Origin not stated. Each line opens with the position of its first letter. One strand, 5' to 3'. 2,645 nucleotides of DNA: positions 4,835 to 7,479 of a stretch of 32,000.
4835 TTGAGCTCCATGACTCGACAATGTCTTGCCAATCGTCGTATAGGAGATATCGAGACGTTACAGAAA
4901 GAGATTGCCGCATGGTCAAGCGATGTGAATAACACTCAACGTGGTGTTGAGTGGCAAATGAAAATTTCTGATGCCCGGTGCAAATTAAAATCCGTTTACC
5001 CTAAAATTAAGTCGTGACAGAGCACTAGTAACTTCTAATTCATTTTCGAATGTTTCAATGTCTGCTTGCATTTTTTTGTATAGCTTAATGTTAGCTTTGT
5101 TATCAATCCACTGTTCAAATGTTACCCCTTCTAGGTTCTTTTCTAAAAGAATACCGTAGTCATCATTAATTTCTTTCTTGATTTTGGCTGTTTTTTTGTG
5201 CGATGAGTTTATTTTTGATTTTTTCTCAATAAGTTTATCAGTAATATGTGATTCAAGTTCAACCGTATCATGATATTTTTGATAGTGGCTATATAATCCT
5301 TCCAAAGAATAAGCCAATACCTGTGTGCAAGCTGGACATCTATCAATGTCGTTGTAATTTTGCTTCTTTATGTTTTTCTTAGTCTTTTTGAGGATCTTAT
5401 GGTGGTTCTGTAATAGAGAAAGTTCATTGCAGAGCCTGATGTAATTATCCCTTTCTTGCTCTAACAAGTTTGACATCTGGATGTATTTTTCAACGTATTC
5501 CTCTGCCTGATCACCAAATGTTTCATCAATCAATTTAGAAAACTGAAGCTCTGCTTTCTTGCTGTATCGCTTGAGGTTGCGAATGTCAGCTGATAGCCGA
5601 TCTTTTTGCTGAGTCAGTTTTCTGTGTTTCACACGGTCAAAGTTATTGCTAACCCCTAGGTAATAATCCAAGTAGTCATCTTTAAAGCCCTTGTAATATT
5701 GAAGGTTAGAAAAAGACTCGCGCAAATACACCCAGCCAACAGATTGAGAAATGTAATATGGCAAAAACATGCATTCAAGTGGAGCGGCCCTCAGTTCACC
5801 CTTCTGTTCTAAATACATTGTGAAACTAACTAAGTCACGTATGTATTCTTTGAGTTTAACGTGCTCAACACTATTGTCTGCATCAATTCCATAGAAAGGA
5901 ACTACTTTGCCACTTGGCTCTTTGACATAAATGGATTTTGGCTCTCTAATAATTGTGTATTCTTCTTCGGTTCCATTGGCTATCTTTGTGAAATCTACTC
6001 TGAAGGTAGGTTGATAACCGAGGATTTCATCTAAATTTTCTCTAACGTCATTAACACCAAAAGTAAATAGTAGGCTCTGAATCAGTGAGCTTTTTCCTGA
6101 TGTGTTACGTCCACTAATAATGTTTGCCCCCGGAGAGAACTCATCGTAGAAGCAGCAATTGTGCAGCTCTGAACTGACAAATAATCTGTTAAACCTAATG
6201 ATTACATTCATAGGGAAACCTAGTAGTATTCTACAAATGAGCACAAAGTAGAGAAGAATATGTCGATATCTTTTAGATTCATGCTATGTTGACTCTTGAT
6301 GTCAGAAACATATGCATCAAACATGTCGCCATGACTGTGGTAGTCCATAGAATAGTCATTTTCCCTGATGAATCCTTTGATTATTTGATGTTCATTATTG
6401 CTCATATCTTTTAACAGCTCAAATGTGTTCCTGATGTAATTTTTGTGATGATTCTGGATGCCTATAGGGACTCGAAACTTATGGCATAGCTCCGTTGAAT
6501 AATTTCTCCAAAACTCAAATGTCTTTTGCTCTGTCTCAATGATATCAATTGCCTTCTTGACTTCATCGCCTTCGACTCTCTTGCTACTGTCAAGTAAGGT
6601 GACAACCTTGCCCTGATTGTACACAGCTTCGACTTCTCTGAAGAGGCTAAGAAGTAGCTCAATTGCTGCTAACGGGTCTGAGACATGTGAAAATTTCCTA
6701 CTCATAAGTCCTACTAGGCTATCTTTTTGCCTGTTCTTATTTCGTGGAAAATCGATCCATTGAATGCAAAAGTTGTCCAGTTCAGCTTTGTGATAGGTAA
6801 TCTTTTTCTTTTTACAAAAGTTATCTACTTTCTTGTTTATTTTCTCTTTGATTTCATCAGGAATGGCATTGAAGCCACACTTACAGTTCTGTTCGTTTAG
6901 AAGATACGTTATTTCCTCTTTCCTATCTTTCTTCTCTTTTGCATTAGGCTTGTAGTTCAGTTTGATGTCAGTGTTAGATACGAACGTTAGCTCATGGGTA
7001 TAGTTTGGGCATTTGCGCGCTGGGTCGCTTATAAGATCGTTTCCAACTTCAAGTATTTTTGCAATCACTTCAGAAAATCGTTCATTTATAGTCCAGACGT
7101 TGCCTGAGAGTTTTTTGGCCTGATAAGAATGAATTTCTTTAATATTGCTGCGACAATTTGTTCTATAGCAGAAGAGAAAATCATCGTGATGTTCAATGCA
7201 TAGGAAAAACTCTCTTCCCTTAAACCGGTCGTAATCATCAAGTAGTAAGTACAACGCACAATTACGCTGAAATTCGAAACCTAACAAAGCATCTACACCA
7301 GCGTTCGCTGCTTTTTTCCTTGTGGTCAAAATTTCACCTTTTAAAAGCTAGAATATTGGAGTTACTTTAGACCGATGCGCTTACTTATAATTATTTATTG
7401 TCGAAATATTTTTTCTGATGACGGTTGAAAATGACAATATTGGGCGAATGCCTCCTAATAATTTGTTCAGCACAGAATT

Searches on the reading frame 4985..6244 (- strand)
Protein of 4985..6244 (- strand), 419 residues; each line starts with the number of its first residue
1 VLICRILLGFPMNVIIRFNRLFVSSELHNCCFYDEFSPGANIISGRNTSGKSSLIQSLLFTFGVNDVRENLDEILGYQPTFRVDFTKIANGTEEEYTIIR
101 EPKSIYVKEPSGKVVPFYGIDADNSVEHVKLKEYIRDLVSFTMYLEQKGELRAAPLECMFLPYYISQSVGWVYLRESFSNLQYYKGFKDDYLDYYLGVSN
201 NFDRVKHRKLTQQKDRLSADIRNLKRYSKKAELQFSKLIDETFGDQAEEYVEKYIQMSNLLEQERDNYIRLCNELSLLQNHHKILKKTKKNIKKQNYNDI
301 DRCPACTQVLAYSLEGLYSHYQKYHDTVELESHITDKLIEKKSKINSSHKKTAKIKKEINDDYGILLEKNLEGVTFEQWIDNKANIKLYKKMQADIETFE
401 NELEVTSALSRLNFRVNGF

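Call 8: search_protein_families(library=pfam, proteins=[window:4985-6244:-])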
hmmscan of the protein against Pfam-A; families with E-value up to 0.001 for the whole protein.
window:4985-6244:- (419 aa): 1 family
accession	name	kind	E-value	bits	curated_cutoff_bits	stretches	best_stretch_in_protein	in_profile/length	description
PF02463.25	SMC_N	-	3.5e-06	27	40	1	35-68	21-54/220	RecF/RecN/SMC N terminal domain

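Call 79: search_protein_families(library=padloc, proteins=[window:4985-6244:-], max_evalue=0.001)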
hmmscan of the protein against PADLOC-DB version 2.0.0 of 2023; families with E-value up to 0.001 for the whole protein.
window:4985-6244:- (419 aa): 16 families
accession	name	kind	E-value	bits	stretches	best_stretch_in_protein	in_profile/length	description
PDLC00250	LmuB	-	2.5e-167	556.1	1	12-406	1-395/582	AAA ATPase domain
PDLC03860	LmuB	-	4.6e-87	290.9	1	16-404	4-393/565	-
PDLC00249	LmuB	-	4.6e-34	116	1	16-404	4-394/565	AAA ATPase domain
PDLC00254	LmuB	-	3.8e-27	93.2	1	17-404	5-391/563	AAA ATPase domain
PDLC00255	LmuB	-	3.2e-26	90.2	1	16-399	4-374/550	AAA ATPase domain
PDLC00257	LmuB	-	1.3e-21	75.1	1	16-404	4-398/571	AAA ATPase domain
PDLC00252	LmuB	-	1.6e-20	71.4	1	35-398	22-387/554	AAA ATPase domain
PDLC00253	LmuB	-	1e-18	65.2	1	15-396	3-384/567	AAA ATPase domain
PDLC00256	LmuB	-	9.3e-18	62.2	1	19-401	7-392/563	AAA ATPase domain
PDLC00258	LmuB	-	6.6e-16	56.6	1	18-359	6-342/376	AAA ATPase domain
PDLC03859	LmuB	-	4.5e-14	50.6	1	32-410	17-429/611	-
PDLC03863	LmuB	-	5.1e-14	49.9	1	33-103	19-85/610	-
PDLC03862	LmuB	-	5.1e-06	23.1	0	34-75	23-63/643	-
PDLC03867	LmuB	-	4.8e-05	20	1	35-78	22-66/605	-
PDLC00277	PtuA1|PtuA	-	0.00017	18.9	0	35-64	20-49/423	AAA ATPase domain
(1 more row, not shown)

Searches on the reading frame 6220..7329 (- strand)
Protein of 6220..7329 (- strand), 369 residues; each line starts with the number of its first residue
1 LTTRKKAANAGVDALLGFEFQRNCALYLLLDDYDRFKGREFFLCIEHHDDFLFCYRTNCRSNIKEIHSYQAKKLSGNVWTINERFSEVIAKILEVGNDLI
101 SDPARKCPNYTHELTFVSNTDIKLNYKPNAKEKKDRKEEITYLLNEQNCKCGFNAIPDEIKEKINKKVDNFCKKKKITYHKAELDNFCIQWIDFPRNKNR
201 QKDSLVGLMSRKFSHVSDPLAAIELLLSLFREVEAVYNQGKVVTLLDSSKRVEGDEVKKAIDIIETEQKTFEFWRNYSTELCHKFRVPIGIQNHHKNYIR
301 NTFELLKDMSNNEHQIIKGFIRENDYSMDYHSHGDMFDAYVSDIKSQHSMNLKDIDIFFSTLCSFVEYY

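Call 8: search_protein_families(library=pfam, proteins=[window:6220-7329:-])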
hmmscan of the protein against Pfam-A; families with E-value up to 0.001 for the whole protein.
window:6220-7329:- (369 aa): 1 family
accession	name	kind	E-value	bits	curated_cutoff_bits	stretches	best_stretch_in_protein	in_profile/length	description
PF14130.12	Cap4_nuclease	-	1.6e-11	45.3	26.2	1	10-181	2-149/200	Cap4, dsDNA endonuclease domain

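Call 79: search_protein_families(library=padloc, proteins=[window:6220-7329:-], max_evalue=0.001)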
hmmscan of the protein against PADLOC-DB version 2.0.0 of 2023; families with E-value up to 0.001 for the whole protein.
window:6220-7329:- (369 aa): 3 families
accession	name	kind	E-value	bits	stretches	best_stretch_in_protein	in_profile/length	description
PDLC00244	LmuA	-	5.5e-147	488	1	1-368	1-361/366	DUF4297 domain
PDLC03849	LmuA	-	5.4e-55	185.4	1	1-367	7-366/370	-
PDLC03848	LmuA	-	7e-13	47.6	1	9-335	7-352/373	-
